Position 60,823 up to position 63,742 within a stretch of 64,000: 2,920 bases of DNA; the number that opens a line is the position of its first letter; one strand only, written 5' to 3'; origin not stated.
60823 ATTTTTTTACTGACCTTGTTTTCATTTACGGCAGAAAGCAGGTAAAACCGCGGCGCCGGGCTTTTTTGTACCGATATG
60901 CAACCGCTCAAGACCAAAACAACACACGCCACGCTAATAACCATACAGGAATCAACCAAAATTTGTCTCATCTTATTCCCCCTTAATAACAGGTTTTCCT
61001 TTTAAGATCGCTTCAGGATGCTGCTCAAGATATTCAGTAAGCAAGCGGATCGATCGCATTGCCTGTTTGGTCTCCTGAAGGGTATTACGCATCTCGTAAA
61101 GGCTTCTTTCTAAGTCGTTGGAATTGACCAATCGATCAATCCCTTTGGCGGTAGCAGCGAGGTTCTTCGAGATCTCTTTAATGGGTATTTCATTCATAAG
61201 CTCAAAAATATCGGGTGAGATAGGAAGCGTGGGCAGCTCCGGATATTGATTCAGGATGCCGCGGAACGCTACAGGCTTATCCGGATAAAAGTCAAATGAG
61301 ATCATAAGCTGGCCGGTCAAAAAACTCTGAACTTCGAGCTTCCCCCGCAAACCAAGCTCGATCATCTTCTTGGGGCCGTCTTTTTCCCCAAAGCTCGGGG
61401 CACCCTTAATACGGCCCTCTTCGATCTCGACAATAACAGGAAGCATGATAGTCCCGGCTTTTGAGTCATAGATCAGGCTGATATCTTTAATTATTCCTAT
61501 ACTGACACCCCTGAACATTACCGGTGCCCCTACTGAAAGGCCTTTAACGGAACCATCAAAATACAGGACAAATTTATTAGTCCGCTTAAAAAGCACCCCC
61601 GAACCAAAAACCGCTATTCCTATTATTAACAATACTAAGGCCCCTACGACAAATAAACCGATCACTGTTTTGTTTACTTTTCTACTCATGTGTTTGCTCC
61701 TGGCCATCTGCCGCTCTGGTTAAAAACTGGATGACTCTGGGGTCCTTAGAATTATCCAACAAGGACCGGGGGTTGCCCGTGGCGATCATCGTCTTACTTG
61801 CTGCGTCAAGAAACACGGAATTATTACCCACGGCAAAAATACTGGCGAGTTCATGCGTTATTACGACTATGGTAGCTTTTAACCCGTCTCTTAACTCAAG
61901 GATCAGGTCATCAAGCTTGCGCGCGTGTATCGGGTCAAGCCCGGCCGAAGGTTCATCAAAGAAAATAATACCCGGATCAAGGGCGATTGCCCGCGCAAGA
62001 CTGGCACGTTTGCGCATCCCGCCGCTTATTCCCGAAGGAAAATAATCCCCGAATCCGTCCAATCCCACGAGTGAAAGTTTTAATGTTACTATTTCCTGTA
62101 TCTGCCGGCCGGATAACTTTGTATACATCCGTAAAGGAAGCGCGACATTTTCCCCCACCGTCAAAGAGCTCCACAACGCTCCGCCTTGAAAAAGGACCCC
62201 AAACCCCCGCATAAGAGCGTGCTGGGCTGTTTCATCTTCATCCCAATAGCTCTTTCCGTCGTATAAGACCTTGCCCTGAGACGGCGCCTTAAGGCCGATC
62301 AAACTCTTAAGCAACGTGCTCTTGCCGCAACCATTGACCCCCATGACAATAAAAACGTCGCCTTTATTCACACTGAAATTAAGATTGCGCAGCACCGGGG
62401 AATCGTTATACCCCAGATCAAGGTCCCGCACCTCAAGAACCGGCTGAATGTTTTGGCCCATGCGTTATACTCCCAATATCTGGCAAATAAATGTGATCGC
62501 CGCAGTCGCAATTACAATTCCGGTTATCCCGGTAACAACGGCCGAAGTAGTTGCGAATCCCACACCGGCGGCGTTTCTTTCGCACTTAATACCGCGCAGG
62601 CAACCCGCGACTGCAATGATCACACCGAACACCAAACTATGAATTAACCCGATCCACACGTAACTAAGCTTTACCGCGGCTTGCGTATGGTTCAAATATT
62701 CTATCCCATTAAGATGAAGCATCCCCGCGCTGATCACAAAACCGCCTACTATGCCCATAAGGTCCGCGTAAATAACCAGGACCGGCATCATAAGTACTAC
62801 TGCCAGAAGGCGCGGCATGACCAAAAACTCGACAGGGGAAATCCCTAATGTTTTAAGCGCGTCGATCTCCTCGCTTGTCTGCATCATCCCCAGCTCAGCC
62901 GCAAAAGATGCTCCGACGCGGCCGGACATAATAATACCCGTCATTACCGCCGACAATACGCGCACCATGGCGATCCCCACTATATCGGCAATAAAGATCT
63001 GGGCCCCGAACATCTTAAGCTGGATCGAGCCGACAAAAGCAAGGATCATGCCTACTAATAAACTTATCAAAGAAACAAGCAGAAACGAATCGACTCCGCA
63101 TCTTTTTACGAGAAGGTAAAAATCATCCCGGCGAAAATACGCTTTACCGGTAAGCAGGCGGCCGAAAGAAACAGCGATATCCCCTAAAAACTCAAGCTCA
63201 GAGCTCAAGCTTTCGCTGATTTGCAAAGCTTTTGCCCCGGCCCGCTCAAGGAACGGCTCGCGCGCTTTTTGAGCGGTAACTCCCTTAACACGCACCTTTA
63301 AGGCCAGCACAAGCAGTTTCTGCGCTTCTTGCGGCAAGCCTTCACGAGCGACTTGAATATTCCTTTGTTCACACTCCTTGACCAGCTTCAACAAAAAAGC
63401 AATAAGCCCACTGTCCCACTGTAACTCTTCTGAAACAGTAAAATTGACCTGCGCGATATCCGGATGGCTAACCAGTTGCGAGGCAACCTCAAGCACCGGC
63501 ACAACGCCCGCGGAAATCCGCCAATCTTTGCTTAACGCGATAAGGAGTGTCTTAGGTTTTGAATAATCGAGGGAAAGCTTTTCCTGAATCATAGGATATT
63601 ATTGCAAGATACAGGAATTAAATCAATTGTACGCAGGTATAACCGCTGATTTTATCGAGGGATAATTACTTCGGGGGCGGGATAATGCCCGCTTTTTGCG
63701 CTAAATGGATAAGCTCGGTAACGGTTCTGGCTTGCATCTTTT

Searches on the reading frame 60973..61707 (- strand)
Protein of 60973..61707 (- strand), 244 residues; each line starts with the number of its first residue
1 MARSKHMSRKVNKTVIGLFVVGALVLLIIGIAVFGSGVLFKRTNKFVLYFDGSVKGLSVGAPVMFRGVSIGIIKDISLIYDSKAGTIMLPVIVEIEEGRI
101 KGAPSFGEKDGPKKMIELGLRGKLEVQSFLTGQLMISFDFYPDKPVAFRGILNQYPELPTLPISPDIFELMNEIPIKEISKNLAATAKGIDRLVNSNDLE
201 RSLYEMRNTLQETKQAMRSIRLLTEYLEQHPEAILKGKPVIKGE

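Call 44: search_protein_families(library=pfam, proteins=[window:60973-61707:-], max_evalue=0.0001)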
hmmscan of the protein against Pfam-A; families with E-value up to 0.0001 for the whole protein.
window:60973-61707:- (244 aa): 1 family
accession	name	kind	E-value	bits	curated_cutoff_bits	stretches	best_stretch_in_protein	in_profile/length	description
PF02470.25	MlaD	-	1.4e-09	38.5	25.1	1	43-139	2-79/81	MlaD protein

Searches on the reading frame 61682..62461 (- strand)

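Call 44: search_protein_families(library=pfam, proteins=[window:61682-62461:-], max_evalue=0.0001)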
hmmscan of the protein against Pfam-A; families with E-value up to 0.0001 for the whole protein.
window:61682-62461:- (259 aa): 2 families
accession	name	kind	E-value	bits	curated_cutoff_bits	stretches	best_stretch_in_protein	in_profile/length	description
PF00005.33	ABC_tran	-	8.3e-28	98.1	25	1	24-172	1-136/137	ABC transporter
PF13304.12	AAA_21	-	1.6e-06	28.8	27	0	148-204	241-299/304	AAA domain, putative AbiEii toxin, Type IV TA system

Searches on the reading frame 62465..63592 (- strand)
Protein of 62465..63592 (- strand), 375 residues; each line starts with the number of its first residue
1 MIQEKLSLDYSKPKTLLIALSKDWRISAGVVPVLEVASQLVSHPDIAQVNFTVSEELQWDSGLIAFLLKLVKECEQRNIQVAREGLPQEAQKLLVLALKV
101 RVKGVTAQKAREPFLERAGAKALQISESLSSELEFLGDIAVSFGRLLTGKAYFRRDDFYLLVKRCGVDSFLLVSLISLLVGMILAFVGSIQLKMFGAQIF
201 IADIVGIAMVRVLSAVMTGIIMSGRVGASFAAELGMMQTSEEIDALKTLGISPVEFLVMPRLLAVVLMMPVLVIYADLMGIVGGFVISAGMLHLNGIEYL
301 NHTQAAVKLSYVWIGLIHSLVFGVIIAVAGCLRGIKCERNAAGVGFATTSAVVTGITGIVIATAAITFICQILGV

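Call 44: search_protein_families(library=pfam, proteins=[window:62465-63592:-], max_evalue=0.0001)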
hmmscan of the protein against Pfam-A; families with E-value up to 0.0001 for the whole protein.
window:62465-63592:- (375 aa): 1 family
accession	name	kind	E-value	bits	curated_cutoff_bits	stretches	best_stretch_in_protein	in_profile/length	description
PF02405.21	MlaE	-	6.6e-66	222.4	22.5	1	163-368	6-211/212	Permease MlaE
